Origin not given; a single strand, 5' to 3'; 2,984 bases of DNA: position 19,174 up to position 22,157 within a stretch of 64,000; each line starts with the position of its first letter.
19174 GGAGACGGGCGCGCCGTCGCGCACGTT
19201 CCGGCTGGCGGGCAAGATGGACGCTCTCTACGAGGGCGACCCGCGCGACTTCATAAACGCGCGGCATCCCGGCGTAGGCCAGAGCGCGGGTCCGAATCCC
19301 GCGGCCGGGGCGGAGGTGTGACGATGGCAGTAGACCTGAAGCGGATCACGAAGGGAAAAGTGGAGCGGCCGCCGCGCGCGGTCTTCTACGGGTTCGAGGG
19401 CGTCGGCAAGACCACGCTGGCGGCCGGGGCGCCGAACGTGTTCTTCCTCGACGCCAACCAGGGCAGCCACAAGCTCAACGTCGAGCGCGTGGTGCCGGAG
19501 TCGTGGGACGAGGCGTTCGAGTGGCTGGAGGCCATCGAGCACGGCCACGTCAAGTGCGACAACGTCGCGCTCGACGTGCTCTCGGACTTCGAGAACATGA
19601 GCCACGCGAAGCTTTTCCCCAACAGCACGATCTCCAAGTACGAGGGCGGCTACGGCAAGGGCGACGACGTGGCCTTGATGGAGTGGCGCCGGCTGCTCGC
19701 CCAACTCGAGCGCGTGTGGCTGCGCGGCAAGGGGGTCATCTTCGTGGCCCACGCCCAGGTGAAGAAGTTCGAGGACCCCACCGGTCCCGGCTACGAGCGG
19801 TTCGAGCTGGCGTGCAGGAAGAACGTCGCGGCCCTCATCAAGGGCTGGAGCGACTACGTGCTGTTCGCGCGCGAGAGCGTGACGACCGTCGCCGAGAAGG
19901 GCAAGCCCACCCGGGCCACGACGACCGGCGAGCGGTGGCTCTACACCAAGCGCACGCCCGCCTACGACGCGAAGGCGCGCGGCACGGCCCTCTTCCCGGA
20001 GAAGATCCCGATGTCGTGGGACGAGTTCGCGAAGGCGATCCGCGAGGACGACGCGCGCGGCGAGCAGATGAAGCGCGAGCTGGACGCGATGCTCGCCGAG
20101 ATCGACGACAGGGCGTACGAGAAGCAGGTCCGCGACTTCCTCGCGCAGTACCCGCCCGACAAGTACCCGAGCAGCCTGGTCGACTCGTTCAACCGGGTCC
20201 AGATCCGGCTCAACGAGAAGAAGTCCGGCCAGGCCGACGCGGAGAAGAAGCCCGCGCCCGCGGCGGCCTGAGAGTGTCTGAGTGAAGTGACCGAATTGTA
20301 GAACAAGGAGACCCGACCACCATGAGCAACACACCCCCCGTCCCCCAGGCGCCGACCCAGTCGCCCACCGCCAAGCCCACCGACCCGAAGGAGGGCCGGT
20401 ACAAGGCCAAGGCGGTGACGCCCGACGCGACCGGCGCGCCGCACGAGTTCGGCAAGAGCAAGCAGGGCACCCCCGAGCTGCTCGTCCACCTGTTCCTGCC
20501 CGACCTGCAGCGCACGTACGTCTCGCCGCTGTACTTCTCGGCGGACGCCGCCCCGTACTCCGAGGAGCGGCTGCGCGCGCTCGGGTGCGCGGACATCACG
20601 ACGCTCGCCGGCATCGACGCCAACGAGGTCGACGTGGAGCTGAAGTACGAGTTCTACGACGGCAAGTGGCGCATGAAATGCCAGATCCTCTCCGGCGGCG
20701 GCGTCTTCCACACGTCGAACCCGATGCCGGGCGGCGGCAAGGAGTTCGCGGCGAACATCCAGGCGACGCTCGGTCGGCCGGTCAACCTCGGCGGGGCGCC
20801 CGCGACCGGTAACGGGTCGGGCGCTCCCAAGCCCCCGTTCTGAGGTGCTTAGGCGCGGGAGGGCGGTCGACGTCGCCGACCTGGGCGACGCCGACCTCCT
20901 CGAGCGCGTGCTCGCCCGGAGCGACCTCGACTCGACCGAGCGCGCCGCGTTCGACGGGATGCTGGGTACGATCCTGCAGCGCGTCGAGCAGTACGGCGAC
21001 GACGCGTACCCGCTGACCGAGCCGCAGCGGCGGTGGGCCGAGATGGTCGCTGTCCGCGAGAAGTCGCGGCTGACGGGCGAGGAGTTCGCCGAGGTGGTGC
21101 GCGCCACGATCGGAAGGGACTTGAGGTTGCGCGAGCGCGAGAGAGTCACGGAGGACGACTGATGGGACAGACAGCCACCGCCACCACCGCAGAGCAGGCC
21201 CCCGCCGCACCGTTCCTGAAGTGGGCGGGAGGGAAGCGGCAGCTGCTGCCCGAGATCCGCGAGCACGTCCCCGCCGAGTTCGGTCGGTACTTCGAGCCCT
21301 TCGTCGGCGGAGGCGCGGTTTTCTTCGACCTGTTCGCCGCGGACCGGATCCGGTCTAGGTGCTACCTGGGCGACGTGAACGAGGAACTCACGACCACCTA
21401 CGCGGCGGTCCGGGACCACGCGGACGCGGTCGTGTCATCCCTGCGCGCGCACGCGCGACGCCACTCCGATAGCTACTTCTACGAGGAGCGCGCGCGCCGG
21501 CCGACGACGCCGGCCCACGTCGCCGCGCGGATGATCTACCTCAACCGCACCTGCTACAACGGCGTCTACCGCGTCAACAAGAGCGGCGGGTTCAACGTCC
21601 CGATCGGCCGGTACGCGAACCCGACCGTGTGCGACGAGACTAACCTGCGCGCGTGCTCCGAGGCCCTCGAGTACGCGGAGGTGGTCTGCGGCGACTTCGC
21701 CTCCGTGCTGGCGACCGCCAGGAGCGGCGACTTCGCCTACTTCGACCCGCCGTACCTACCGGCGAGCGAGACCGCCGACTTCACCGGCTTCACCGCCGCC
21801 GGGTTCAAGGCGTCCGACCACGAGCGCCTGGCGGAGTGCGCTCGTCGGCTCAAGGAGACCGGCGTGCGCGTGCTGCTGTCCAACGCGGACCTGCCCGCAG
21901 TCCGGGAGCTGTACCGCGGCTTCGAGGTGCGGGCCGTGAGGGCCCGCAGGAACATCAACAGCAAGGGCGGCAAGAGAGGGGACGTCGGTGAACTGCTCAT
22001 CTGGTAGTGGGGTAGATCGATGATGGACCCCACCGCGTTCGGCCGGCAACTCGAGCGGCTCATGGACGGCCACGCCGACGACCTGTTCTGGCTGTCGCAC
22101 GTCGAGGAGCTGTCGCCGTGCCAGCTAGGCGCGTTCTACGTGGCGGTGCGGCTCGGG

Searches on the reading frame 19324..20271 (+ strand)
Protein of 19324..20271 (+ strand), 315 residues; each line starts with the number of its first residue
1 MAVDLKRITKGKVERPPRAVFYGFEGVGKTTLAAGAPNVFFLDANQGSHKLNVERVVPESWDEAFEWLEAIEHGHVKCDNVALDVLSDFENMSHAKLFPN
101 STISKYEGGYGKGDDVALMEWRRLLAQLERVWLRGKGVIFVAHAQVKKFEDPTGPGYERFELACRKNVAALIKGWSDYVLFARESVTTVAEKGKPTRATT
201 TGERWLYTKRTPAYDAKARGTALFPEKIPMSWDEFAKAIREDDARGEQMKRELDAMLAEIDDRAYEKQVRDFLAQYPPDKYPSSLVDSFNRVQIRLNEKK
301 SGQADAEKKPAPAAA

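Call 24: search_protein_families(library=pfam, proteins=[window:19324-20271:+], max_evalue=0.01)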
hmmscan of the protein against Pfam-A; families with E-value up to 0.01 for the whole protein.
window:19324-20271:+ (315 aa): 3 families
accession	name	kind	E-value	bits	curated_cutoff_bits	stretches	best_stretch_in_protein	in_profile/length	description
PF13479.12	AAA_24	-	8.4e-34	117.6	27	1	16-219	2-194/195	AAA domain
PF23406.1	ZNF380_CC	-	0.0025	18.7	28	1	212-253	9-49/81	ZNF380 coiled-coil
PF00004.35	AAA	-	0.0039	18.1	21.2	0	20-34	2-16/131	ATPase family associated with various cellular activities (AAA)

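Call 65: search_protein_families(library=phrogs, proteins=[window:19324-20271:+], max_evalue=0.01)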
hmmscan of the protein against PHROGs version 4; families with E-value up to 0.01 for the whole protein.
window:19324-20271:+ (315 aa): 2 families
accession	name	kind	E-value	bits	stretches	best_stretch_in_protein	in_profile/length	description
phrog_124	-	DNA, RNA and nucleotide metabolism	1.4e-40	140.9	1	3-259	29-271/382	Sak4-like ssDNA annealing protein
phrog_19299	-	head and packaging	0.0012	18.3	1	110-241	481-607/702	terminase large subunit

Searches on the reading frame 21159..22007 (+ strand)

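Call 24: search_protein_families(library=pfam, proteins=[window:21159-22007:+], max_evalue=0.01)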
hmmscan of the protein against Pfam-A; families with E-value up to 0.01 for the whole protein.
window:21159-22007:+ (282 aa): 1 family
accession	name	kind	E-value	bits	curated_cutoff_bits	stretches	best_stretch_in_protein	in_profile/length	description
PF02086.21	MethyltransfD12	-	1.3e-58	199.2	22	1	22-266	1-253/253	D12 class N6 adenine-specific DNA methyltransferase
